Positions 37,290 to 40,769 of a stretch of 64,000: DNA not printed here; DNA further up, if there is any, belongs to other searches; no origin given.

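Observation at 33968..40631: STAND-like NTPase heading a translationally coupled acuA-acuB-acuC plus dehydrogenase operon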

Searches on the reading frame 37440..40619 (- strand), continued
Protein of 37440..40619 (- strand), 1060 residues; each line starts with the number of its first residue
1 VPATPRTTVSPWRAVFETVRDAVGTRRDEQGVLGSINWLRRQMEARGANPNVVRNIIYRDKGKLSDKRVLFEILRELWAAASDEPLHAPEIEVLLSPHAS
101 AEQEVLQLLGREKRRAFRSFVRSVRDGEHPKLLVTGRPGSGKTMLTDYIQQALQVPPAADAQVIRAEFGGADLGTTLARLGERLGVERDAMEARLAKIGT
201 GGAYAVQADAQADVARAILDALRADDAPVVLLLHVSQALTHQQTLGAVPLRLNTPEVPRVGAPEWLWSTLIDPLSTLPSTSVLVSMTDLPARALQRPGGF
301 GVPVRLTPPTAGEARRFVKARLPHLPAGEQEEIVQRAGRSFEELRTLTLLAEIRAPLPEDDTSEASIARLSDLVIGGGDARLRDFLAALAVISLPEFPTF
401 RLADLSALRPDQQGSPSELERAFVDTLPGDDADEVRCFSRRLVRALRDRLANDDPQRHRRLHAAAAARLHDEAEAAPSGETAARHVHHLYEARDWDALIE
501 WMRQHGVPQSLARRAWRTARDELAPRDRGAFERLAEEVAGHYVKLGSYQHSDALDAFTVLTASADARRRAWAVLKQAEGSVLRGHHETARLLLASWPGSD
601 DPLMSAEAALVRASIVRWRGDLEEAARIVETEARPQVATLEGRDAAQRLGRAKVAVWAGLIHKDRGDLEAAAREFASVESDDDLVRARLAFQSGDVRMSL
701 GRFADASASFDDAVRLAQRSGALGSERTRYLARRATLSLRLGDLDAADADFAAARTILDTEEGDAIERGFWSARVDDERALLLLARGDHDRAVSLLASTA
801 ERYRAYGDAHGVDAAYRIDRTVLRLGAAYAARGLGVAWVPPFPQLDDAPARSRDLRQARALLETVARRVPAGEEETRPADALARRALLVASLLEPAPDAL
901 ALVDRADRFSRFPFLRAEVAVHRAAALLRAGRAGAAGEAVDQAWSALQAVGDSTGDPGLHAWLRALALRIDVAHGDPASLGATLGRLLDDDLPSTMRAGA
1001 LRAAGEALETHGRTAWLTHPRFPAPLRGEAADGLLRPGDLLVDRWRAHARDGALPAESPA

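Call 46: predict_structure(alignment_id=A1)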
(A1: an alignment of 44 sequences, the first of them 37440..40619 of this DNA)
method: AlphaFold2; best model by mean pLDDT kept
length: 1060 residues; sequences in the alignment: 44
mean_pLDDT: 87.9   pTM: 0.63
mean pLDDT of the five models: 87.9, 87.5, 85.7, 85.4, 84.9
residues with pLDDT >= 90: 597; 70-90: 395; 50-70: 46; < 50: 22
segments of 3 or more residues with pLDDT < 50: 1-8, 97-103, 1054-1060
pLDDT, mean of each block of 10 residues (from residue 1): 43 87 86 91 90 89 82 91 76 55 55 84 87 87 82 67 85 87 89 88 86 94 87 88 88 86 93 92 90 80 85 83 85 87 86 75 77 78 93 90 93 89 84 87 93 92 97 90 94 95 86 92 92 95 83 93 93 93 85 92 94 89 92 93 79 92 91 91 88 96 96 92 89 97 96 93 83 96 97 98 91 87 98 93 73 92 94 81 96 93 95 96 95 97 96 90 97 94 94 93 94 92 87 83 89 47
secondary structure, 60 per line:
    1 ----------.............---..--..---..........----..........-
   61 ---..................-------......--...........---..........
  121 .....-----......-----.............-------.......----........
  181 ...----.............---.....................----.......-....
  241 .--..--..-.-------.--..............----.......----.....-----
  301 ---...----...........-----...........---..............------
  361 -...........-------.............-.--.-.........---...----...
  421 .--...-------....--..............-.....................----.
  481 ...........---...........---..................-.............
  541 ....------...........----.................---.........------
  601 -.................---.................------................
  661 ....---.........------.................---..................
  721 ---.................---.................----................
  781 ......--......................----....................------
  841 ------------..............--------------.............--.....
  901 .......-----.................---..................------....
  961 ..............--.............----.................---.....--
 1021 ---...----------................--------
elements in order (helices of 4 or more, strands of 3 or more residues): H11-23 H36-45 H50-59 H64-81 H89-94 H97-107 H111-125 E131-136 H142-154 E162-168 H173-183 H188-200 H204-224 E229-235 H237-241 H262-275 E280-286 H291-295 E304-306 H311-321 H327-337 H341-354 H362-372 H380-392 E399-401 H402-407 H418-421 E424-426 E434-437 H440-453 H455-475 H480-491 H495-505 H509-526 H528-544 H551-561 H566-582 H586-594 H602-618 H622-638 H645-664 H668-676 H683-699 H703-720 H724-740 H744-760 H765-786 H789-810 H815-834 H853-866 H881-893 H896-907 H913-929 H933-950 H957-974 H977-989 H994-1010 H1014-1018 H1037-1052

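Call 50: fold_search(model_id=the predicted structure, library=pdb)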
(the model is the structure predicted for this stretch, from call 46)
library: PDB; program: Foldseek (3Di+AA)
matches with E <= 10: 1684; with E <= 0.001: 183
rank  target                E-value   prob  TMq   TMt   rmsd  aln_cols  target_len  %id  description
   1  6mfv_A                4.0e-10  1.00  0.26  0.38  22.9       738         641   13  Crystal structure of the Signal Transduction ATPase with Numerous Domains (STAND) protein with a tetratricopeptide rep (released 2019-02-20)
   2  8dgc_A                1.5e-08  1.00  0.14  0.09  32.2      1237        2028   12  Avs3 bound to phage PhiV-1 terminase (released 2022-08-03)
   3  4buj_B                1.3e-07  1.00  0.17  0.14  27.7      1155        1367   12  Crystal structure of the S. cerevisiae Ski2-3-8 complex (released 2013-08-28)
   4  8bbg_D                1.5e-07  1.00  0.18  0.16  23.2      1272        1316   12  Structure of the IFT-A complex; anterograde IFT-A train model (released 2022-12-21)
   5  8dgc_B                1.9e-07  1.00  0.14  0.09  29.7      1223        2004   12  Avs3 bound to phage PhiV-1 terminase (released 2022-08-03)
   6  8fgw_D                2.0e-07  1.00  0.26  0.22  30.4      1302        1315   12  Human IFT-A complex structures provide molecular insights into ciliary transport (released 2023-02-22)
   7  7dkh_A                2.2e-07  1.00  0.15  0.16  27.6       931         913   11  Crystal structure of the Ctr9/Paf1/Cdc73/Rtf1 quaternary complex (released 2021-11-24)
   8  9hvq_Q                2.4e-07  1.00  0.13  0.14  32.0       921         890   13  Structure of the transcribing Pol II-DSIF-PAF-SPT6-RECQL5 complex (released 2025-07-16)
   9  4buj_F                4.8e-07  1.00  0.16  0.14  30.0      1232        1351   12  Crystal structure of the S. cerevisiae Ski2-3-8 complex (released 2013-08-28)
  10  9hn0_B                6.0e-07  1.00  0.30  0.21  20.6      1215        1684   11  Cryo-EM structure of human separase bound to SCC1 (310-550 aa) (released 2025-09-03)
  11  7t7t_A                7.5e-07  1.00  0.25  0.51  19.2       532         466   13  Structure of TSK/BRU1 bound to histone H3.1 (released 2022-03-30)
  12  6ted_Q                8.8e-07  1.00  0.16  0.18  30.0       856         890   13  Structure of complete, activated transcription complex Pol II-DSIF-PAF-SPT6 uncovers allosteric elongation activation  (released 2020-07-22)
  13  7dkh_I                9.8e-07  1.00  0.23  0.27  29.6      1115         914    9  Crystal structure of the Ctr9/Paf1/Cdc73/Rtf1 quaternary complex (released 2021-11-24)
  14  9hn4_B                1.1e-06  1.00  0.31  0.24  15.3       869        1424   12  Cryo-EM structure of human separase bound to phosphorylated SCC1 (310-550 aa) (released 2025-09-03)
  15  8fy4_B                1.1e-06  1.00  0.23  0.40  14.4       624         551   12  Structure of NOT1:NOT10:NOT11 module of the chicken CCR4-NOT complex (released 2023-08-30)
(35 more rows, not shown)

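Call 66: search_protein_families(library=pfam, proteins=[L046:3714-4328:+, L021:7338-7805:-, L021:11294-12862:+, L032:11514-14957:+, L043:11408-12991:-, L073:6898-7860:+, L061:6197-7909:-, L032:6993-7685:-, L033:2504-3217:-, L061:11618-12886:+], max_evalue=0.001)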
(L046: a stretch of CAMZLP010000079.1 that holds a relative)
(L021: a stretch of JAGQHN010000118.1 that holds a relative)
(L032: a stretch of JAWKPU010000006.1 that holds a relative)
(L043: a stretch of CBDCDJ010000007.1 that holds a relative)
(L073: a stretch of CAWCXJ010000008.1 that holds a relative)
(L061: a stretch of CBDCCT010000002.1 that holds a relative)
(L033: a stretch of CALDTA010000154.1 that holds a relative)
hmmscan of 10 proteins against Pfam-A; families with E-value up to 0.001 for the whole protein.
L046:3714-4328:+ (204 aa): 0 families

L021:7338-7805:- (155 aa): 1 family
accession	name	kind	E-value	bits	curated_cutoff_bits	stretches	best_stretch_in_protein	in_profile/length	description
PF06252.17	GemA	-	3.8e-05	25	27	1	29-63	3-37/119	Bacteriophage Mu, GemA protein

L021:11294-12862:+ (522 aa): 1 family
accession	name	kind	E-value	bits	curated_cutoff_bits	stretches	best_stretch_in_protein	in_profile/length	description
PF01642.28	MM_CoA_mutase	-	3e-220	732.6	22.1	1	15-518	9-512/512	Methylmalonyl-CoA mutase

L032:11514-14957:+ (1147 aa): 4 families
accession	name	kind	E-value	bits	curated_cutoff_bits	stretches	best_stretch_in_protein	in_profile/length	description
PF21620.4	SlpA_C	-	5.9e-83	279.8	35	2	459-1100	1-571/656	S-layer protein SlpA, beta-barrel domain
PF01391.23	Collagen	-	1.6e-12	47.4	27.2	2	183-237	4-58/60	Collagen triple helix repeat (20 copies)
PF00395.25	SLH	-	7.6e-09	35.9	20.8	1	54-96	2-44/44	S-layer homology domain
PF04102.17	SlyX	-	8.6e-07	29.9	30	1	347-391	3-47/67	SlyX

L043:11408-12991:- (527 aa): 3 families
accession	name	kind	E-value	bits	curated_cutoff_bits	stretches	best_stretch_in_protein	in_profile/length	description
PF01274.28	MS_TIM-barrel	-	4.1e-106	354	26.4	1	161-406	1-247/248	Malate synthase, TIM barrel domain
PF20659.2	MS_C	-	6.1e-35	120.7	23.1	1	413-527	2-118/118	Malate synthase, C-terminal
PF20656.2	MS_N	-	2e-22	78.9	23.5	1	8-69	2-63/64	Malate synthase, N-terminal domain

L073:6898-7860:+ (320 aa): 14 families
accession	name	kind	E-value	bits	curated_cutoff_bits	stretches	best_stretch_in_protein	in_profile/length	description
PF04198.19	Sugar-bind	-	1.7e-72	244.2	27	1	61-313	5-257/257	Putative sugar-binding domain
PF08281.18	Sigma70_r4_2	-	1.1e-09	38.3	25.7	1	5-47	9-52/54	Sigma-70, region 4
PF12802.13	MarR_2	-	2.1e-08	34.7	27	1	15-53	13-52/61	MarR family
PF13384.12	HTH_23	-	1.8e-07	31.2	24.6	1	15-50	12-46/50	Homeodomain-like domain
PF04545.22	Sigma70_r4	-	6.9e-07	29.1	24.1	1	15-46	14-45/50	Sigma-70, region 4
PF13412.12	HTH_24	-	1.2e-06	28.4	21.9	1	15-52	11-48/48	Winged helix-turn-helix DNA-binding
PF13551.12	HTH_29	-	1.4e-06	28.7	28.1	1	15-51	5-42/64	Winged helix-turn helix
PF06056.18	Terminase_5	-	1.6e-06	28.4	20.3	1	13-53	5-45/58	Putative ATPase subunit of terminase (gpP-like)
PF13518.12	HTH_28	-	2.3e-06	28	25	1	16-51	7-42/52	Helix-turn-helix domain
PF13545.12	HTH_Crp_2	-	1.2e-05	25.6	27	1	22-52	23-53/70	Crp-like helix-turn-helix domain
PF09339.16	HTH_IclR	-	6.5e-05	23.1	22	1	20-51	17-48/52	IclR helix-turn-helix domain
PF00392.27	GntR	-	0.00018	21.5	27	1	6-53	8-56/64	Bacterial regulatory proteins, gntR family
PF17762.8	HTH_ParB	-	0.00065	20.3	22.6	0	19-43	18-42/102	ParB HTH domain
PF01047.28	MarR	-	0.00082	19.7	24.6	0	16-51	12-47/59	MarR family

L061:6197-7909:- (570 aa): 1 family
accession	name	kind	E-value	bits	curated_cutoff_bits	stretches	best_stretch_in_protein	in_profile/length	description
PF01432.26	Peptidase_M3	-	1.6e-46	160.1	27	1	170-546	6-445/457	Peptidase family M3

L032:6993-7685:- (230 aa): 13 families
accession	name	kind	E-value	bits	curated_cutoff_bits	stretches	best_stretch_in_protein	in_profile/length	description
PF00005.33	ABC_tran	-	3.6e-29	102.5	25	1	34-172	1-136/137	ABC transporter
PF13304.12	AAA_21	-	2e-10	41.7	27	1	143-204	236-300/304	AAA domain, putative AbiEii toxin, Type IV TA system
PF02463.25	SMC_N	-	4.3e-06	26.8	40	0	30-64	11-44/220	RecF/RecN/SMC N terminal domain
PF13401.12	AAA_22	-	8.5e-05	23.3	27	1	43-131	4-65/130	AAA domain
PF13476.12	AAA_23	-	8.7e-05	23.7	27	1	30-65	8-40/201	AAA domain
PF13191.12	AAA_16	-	0.00019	22.4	32.6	1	42-121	17-85/167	AAA ATPase domain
PF05729.18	NACHT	-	0.00026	21.3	26.7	1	46-75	2-31/167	NACHT domain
PF13604.12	AAA_30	-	0.00037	20.7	27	0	40-199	14-121/191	AAA domain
PF02367.23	TsaE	-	0.00056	20.3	26.6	0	35-72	12-49/128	Threonylcarbamoyl adenosine biosynthesis protein TsaE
PF07693.20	KAP_NTPase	-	0.00068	19.4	20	1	41-88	17-64/293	KAP family P-loop domain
PF25199.1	nSTAND_NTPase5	-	0.00082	19.7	34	0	40-75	37-71/145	Novel STAND NTPase 5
PF20720.3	nSTAND3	-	0.00094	19.3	27.2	0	41-89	14-60/155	Novel STAND NTPase 3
PF25201.1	nSTAND6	-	0.00099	19.6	27.7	0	28-73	2-47/148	Novel STAND NTPase 6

L033:2504-3217:- (237 aa): 4 families
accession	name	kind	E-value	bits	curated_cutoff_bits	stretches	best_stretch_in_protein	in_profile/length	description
PF03379.19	CcmB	-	2.1e-44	151.9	24.9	1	8-188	2-181/215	CcmB protein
PF12679.13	ABC2_membrane_2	-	2.2e-06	27.6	27.2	1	8-157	1-179/283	ABC-2 family transporter protein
PF12730.13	ABC2_membrane_4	-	4.9e-06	27.1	27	1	24-171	15-172/179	ABC-2 family transporter protein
PF12698.13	ABC2_membrane_3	-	1.8e-05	24.4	31.6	1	52-179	162-288/347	ABC-2 family transporter protein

L061:11618-12886:+ (422 aa): 2 families
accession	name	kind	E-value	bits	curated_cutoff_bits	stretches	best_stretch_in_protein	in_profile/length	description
PF01547.30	SBP_bac_1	-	9.9e-41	141.1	26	1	48-328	14-306/307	Bacterial extracellular solute-binding protein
PF13416.11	SBP_bac_8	-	6.1e-30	105.4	27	1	49-342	7-263/279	Bacterial extracellular solute-binding protein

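Call 68: search_solved_structures(query=L046:3714-4328:+, max_evalue=1)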
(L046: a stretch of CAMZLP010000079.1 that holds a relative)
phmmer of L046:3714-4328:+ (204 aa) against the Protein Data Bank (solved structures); distinct sequences matched with E-value up to 1: 14.
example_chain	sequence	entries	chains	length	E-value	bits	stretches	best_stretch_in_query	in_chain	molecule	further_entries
6k40_A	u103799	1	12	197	3.6e-17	66.2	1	13-181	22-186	Alkyl hydroperoxide reductase AhpD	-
2oyo_A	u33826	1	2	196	6.4e-17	65.4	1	19-181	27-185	Uncharacterized peroxidase-related protein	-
2pfx_A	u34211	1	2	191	4.5e-10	43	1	21-177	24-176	Uncharacterized peroxidase-related protein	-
3c1l_A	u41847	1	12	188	2.9e-09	40.4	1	17-180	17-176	Putative antioxidant defense protein Mlr4105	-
2ijc_A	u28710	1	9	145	1.5e-07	34.7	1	66-182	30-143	Hypothetical protein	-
2o4d_A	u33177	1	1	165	2e-07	34.4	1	62-182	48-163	Hypothetical protein PA0269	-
7xw1_A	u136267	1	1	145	2.3e-07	34.1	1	66-182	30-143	Carboxymuconolactone decarboxylase family protein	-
2prr_A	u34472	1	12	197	0.00061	23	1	27-184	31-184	Alkylhydroperoxidase AhpD core: uncharacterized peroxidase-related protein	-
2gmy_A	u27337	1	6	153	0.0065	19.6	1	72-179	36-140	Hypothetical protein Atu0492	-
5cwd_A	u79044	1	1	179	0.085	16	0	107-134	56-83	Designed helical repeat protein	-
6e8l_A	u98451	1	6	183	0.27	14.4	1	31-113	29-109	Alkyl hydroperoxide reductase AhpD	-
5dj4_A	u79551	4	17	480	0.72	13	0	20-111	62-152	Sestrin-2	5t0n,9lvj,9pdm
9lwf_X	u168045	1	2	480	0.73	12.9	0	20-111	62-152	Sestrin-2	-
5cuf_A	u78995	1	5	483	0.73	12.9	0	20-111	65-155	Sestrin-2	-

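Call 71: search_protein_families(library=padloc, proteins=[window:37440-40619:-], max_evalue=1)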
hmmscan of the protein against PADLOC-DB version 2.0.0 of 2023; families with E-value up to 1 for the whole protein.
window:37440-40619:- (1060 aa): 6 families
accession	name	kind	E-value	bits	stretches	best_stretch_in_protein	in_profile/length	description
PDLC01045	Csx3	-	0.0011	16.3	1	126-170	105-147/286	Csx3-AAA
PDLC04232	IetA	-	0.002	15.6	1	119-156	106-143/330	-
PDLC02196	IetA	-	0.0042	14.6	1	128-156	121-149/374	-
PDLC02195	IetA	-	0.0046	14.3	1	131-156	139-164/395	-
PDLC04140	mad8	-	0.0075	13.8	1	128-182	26-76/314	mads_8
PDLC01515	Csx3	-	0.01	13.5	1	128-168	5-44/183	"CAS-I,CAS-III; associated"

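Call 72: search_protein_families(library=phrogs, proteins=[window:37440-40619:-], max_evalue=1)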
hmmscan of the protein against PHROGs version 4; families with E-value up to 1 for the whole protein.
window:37440-40619:- (1060 aa): 7 families
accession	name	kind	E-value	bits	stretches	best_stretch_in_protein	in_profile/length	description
phrog_168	-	DNA, RNA and nucleotide metabolism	0.0026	18.5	1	109-154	25-67/314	clamp loader of DNA polymerase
phrog_3757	-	unknown function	0.011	16.1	1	130-156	127-153/367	-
phrog_520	-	unknown function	0.028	15.4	1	913-940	35-62/120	-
phrog_10255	-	other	0.05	14.3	1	133-189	5-65/230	kinase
phrog_325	-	DNA, RNA and nucleotide metabolism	0.075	12.2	1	114-153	476-514/986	Dda-like helicase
phrog_10401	-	other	0.095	12.4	1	124-156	455-487/667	ATPase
phrog_3277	-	DNA, RNA and nucleotide metabolism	0.27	12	1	124-153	5-34/168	DnaC-like helicase loader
